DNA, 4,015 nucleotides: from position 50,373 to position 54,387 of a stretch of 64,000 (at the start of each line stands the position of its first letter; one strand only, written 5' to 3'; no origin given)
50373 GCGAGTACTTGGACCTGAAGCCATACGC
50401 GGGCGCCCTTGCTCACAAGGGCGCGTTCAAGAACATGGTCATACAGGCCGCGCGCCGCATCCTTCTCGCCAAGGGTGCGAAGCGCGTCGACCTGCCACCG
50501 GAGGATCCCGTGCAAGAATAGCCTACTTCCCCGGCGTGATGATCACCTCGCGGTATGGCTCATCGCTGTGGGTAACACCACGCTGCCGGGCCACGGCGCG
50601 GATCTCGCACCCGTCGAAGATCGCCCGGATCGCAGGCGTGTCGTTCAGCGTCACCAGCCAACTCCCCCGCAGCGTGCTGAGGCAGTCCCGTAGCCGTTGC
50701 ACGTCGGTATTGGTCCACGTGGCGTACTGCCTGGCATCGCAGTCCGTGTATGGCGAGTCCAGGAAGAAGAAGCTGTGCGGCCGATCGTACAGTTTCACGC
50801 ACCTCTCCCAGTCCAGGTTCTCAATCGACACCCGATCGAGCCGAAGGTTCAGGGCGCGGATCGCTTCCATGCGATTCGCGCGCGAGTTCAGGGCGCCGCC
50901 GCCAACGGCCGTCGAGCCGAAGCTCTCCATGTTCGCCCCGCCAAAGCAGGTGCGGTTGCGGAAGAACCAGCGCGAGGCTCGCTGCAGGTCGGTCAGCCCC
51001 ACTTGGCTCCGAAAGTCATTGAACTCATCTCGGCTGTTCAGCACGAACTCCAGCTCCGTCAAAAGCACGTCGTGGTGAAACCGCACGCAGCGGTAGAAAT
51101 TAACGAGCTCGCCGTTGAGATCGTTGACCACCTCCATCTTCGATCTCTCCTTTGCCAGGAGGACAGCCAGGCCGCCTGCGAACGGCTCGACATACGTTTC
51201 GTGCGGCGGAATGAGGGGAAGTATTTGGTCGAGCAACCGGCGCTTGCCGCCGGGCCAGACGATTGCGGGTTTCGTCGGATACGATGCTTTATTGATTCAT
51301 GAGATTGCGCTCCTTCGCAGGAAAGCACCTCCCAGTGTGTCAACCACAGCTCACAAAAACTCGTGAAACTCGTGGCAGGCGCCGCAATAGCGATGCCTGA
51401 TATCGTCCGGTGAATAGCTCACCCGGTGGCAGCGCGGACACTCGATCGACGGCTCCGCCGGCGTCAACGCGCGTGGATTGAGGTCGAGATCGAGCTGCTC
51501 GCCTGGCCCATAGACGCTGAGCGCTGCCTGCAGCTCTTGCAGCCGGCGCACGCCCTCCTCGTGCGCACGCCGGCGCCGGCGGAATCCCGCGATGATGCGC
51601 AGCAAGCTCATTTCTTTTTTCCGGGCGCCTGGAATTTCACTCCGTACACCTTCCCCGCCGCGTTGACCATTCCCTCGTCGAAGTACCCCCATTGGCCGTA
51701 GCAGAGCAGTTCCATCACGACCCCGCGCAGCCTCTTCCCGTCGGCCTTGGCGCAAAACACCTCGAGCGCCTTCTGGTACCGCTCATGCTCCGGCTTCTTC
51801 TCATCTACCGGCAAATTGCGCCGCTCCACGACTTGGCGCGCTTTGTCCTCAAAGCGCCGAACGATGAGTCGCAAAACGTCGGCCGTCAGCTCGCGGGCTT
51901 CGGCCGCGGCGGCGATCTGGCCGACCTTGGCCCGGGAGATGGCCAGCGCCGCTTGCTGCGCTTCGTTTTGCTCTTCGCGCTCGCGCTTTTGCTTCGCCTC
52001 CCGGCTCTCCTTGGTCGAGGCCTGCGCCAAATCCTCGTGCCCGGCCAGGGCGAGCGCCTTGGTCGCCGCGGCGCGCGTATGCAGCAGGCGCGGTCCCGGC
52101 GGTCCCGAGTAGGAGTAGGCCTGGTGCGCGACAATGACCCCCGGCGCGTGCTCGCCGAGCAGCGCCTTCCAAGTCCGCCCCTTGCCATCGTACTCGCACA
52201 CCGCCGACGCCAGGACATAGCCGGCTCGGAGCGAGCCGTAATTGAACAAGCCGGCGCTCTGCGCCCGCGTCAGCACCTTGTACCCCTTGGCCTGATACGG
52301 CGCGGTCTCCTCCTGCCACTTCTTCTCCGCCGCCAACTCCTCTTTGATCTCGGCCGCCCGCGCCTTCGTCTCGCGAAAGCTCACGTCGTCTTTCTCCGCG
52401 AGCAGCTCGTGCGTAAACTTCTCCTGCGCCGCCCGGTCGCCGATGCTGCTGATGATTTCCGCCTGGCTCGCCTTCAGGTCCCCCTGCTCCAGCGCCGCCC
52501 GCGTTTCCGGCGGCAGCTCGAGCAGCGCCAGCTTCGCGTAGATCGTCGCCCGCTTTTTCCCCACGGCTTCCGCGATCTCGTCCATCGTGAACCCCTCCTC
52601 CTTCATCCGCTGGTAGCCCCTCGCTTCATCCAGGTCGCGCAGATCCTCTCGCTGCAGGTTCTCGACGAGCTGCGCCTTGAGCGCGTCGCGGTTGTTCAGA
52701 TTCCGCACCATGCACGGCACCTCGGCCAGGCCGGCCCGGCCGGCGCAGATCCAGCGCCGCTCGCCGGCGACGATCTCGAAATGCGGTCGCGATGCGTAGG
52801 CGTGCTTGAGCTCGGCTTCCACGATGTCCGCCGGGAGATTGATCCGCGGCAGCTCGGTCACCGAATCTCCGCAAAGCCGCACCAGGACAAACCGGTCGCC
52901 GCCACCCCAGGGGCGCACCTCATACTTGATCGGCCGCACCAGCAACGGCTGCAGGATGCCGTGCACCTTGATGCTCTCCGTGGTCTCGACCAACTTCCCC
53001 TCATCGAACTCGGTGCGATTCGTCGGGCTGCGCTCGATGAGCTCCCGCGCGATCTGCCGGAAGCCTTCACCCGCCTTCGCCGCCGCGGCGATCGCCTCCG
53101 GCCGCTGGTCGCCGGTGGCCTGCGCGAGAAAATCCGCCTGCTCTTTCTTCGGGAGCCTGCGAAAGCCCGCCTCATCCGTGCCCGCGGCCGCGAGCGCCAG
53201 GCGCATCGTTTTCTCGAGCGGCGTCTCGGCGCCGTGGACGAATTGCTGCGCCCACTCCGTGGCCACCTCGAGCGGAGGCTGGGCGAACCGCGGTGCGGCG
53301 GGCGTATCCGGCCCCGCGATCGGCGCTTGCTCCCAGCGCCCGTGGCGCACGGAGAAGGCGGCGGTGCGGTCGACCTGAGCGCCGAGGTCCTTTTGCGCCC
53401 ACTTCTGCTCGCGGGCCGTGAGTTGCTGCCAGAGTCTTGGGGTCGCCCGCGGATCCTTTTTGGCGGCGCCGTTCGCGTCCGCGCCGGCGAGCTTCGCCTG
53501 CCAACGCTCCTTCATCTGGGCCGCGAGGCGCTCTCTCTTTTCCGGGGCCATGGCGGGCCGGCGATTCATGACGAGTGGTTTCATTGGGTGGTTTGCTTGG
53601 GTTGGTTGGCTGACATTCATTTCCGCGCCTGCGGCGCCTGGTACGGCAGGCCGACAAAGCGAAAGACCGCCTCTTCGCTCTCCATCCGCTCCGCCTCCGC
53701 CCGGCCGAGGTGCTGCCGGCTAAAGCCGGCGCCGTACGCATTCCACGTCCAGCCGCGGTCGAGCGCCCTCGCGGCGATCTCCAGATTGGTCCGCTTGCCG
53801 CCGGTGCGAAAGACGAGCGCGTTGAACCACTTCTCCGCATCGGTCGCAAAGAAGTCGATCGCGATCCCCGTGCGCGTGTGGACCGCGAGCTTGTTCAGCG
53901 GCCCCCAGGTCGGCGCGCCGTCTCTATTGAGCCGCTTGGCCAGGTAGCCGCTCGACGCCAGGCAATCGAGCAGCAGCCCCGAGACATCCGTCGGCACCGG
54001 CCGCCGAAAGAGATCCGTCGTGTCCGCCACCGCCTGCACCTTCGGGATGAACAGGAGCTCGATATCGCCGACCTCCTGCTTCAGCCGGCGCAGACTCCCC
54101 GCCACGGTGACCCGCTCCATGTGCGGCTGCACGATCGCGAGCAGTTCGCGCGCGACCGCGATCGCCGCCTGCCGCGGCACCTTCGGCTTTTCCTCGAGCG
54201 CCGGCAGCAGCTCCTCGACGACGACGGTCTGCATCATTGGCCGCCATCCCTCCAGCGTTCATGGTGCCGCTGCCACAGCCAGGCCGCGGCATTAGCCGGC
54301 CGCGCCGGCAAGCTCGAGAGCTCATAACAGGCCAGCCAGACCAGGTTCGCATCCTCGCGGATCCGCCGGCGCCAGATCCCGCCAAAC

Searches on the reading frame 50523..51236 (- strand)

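Call 60: search_protein_families(library=pfam, max_evalue=0.001, proteins=[window:50523-51236:-])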
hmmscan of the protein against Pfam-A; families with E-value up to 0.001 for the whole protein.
window:50523-51236:- (237 aa): 1 family
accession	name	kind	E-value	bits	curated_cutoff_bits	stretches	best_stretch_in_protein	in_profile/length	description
PF02086.21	MethyltransfD12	-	2.5e-23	83.6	22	1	2-219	9-251/253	D12 class N6 adenine-specific DNA methyltransferase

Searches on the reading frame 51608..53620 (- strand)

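Call 60: search_protein_families(library=pfam, max_evalue=0.001, proteins=[window:51608-53620:-])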
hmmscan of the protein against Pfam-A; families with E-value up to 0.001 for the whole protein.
window:51608-53620:- (670 aa): 4 families
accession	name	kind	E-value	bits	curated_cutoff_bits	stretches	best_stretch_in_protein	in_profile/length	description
PF02195.25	ParB_N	-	6.1e-20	71.5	26.3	2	279-323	51-95/95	ParB N-terminal domain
PF17762.8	HTH_ParB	-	2.5e-18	66.5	22.6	1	325-425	1-100/102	ParB HTH domain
PF13936.12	HTH_38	-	2.9e-05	24.1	27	0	175-194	11-30/44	Helix-turn-helix domain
PF10279.14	Latarcin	-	0.00039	21.1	25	0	313-345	21-55/64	Latarcin precursor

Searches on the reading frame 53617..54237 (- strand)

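Call 60: search_protein_families(library=pfam, max_evalue=0.001, proteins=[window:53617-54237:-])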
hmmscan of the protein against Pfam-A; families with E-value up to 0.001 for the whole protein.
window:53617-54237:- (206 aa): 2 families
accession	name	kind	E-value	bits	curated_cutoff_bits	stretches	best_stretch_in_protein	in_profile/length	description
PF14791.11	DNA_pol_B_thumb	-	3.2e-08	33.7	25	1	140-205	1-62/63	DNA polymerase beta thumb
PF14792.12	DNA_pol_B_palm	-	0.00025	21.7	25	1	27-106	12-84/113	DNA polymerase beta palm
